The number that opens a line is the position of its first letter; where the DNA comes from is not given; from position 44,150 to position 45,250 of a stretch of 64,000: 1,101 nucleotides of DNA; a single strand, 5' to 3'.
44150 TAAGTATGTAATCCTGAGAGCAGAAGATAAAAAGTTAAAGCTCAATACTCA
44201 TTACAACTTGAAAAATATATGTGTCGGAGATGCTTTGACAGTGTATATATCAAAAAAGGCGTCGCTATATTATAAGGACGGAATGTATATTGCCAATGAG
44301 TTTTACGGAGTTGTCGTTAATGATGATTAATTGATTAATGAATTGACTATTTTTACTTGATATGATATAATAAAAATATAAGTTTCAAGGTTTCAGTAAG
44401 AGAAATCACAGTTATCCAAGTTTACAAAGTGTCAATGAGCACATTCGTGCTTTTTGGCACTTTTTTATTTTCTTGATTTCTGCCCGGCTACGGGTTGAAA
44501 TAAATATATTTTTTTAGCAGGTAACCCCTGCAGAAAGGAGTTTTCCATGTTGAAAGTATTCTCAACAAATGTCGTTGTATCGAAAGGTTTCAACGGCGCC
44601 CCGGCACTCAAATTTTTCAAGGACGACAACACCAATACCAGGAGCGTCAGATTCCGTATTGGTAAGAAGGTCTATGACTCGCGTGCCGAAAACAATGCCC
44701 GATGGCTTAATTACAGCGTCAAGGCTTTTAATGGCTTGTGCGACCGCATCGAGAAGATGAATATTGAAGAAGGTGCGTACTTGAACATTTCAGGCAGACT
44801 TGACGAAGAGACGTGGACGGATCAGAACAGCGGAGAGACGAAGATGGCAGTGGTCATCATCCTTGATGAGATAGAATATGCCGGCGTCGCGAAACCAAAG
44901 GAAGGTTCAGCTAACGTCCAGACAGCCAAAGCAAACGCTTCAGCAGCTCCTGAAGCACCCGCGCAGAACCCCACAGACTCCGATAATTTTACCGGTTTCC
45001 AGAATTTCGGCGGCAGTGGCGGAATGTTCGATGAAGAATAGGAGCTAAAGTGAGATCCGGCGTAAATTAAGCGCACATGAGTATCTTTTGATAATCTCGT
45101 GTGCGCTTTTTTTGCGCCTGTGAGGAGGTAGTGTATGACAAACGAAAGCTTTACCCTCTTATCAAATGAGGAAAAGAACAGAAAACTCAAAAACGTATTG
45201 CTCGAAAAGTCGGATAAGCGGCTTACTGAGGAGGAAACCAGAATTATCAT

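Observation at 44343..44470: Copy 2 of the repeated leader module sits directly upstream of ssb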

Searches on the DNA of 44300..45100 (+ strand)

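Call 32: search_rna_families(source=window, start=44330, end=44560, threshold=evalue, max_evalue=10, show_alignments=3)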
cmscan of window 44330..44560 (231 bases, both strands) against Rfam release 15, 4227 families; matches with E-value up to 10: 11.
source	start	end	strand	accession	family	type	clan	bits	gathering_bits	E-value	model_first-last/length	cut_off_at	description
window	44370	44467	+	RF01770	rimP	Cis-reg; leader;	-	22.4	47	0.12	1-102/102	no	Gammaprotebacteria rimP leader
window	44420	44466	+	RF00697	mir-186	Gene; miRNA;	-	21.7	70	0.056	1-82/82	no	mir-186 microRNA precursor family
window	44366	44465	+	RF01480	rli52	Cis-reg;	-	20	70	0.79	1-95/95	no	Listeria sRNA rli52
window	44332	44402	+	RF01183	SNORD19B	Gene; snRNA; snoRNA; CD-box;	CL00048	18.4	50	1.7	1-84/84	no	Small nucleolar RNA SNORD19B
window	44378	44509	+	RF00515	PyrR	Cis-reg;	-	16.1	54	5.7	1-115/115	no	PyrR binding site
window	44362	44468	+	RF01606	plasmodium_snoR31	Gene; snRNA; snoRNA; HACA-box;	-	16.1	60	9.8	1-145/145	no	small nucleolar RNA snoR31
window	44397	44481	+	RF01483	rli56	Cis-reg;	-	15.5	47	5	1-100/100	no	Listeria sRNA rli56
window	44424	44465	+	RF03305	mir-3338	Gene; miRNA;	-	14.6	95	3.5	1-84/84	no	mir-3338 microRNA precursor family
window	44454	44546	-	RF01090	RF_site4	Cis-reg; frameshift_element;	-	13.5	45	5.9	1-66/66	no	Edr gene ribosomal frameshift signal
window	44426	44559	-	RF02650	CncR1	Gene; sRNA;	-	12.8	76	0.84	1-213/213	no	Cag non-coding RNA1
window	44456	44484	-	RF01619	ceN115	Gene; sRNA;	-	11.3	44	5.5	75-103/159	no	C. elegans sRNA ceN115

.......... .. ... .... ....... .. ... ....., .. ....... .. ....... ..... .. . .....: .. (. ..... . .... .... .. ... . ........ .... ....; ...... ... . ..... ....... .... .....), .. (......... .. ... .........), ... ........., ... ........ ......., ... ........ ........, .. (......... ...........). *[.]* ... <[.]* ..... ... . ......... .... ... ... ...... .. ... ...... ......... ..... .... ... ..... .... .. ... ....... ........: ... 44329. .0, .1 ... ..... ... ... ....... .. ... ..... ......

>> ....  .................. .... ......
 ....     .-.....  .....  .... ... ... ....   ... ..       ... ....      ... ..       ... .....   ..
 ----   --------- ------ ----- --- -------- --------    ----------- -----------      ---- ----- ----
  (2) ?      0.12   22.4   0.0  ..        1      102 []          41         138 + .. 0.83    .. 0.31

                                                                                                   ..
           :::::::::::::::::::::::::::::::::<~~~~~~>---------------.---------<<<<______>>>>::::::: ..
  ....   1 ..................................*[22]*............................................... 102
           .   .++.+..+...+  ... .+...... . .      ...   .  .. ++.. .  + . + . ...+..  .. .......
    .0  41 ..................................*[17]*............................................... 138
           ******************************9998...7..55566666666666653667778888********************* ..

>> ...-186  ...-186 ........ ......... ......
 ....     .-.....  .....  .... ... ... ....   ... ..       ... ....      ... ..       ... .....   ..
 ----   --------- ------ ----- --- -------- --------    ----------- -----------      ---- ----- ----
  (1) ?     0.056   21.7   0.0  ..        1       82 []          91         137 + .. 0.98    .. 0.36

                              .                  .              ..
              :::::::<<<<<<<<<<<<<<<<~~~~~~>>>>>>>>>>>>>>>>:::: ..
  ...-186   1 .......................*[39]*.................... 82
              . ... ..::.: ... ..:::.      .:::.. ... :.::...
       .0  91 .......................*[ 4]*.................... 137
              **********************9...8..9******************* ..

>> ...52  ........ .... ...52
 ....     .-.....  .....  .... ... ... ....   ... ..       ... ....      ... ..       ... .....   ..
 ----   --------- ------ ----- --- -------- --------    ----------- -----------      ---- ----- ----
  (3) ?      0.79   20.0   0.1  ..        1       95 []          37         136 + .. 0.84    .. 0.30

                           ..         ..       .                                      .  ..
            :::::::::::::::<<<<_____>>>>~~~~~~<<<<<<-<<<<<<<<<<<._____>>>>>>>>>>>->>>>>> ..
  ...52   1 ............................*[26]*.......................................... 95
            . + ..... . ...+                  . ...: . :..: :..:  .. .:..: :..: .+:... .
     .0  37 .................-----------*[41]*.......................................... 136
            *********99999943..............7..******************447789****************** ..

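Call 38: build_rna_model(alignment_id=A3, structure=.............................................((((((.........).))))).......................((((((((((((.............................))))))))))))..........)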
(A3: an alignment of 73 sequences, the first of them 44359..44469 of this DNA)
Model R1 built from alignment A3 (73 sequences, 153 columns); structure: as given.
model positions 109; base pairs 18; branch points 1; effective number of sequences 4.21; information 0.59 bits per position. Calibrated on 0.2 Mb of random sequence (short: E-values are rough).
structure used (alignment columns):
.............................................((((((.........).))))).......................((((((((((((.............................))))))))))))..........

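Call 39: search_with_rna_model(model_id=R1, source=window, max_evalue=1, show_alignments=6)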
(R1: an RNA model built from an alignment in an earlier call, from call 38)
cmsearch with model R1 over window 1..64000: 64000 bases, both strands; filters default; matches with E-value up to 1: 4.
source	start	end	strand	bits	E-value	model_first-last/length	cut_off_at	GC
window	44359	44470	+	105.2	2.7e-16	1-109/109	no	0.29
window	54411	54518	+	101.6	1.2e-15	1-109/109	no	0.34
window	38246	38355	+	90.2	1.3e-13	1-109/109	no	0.3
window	44419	44523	-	23.4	0.1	1-109/109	no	0.34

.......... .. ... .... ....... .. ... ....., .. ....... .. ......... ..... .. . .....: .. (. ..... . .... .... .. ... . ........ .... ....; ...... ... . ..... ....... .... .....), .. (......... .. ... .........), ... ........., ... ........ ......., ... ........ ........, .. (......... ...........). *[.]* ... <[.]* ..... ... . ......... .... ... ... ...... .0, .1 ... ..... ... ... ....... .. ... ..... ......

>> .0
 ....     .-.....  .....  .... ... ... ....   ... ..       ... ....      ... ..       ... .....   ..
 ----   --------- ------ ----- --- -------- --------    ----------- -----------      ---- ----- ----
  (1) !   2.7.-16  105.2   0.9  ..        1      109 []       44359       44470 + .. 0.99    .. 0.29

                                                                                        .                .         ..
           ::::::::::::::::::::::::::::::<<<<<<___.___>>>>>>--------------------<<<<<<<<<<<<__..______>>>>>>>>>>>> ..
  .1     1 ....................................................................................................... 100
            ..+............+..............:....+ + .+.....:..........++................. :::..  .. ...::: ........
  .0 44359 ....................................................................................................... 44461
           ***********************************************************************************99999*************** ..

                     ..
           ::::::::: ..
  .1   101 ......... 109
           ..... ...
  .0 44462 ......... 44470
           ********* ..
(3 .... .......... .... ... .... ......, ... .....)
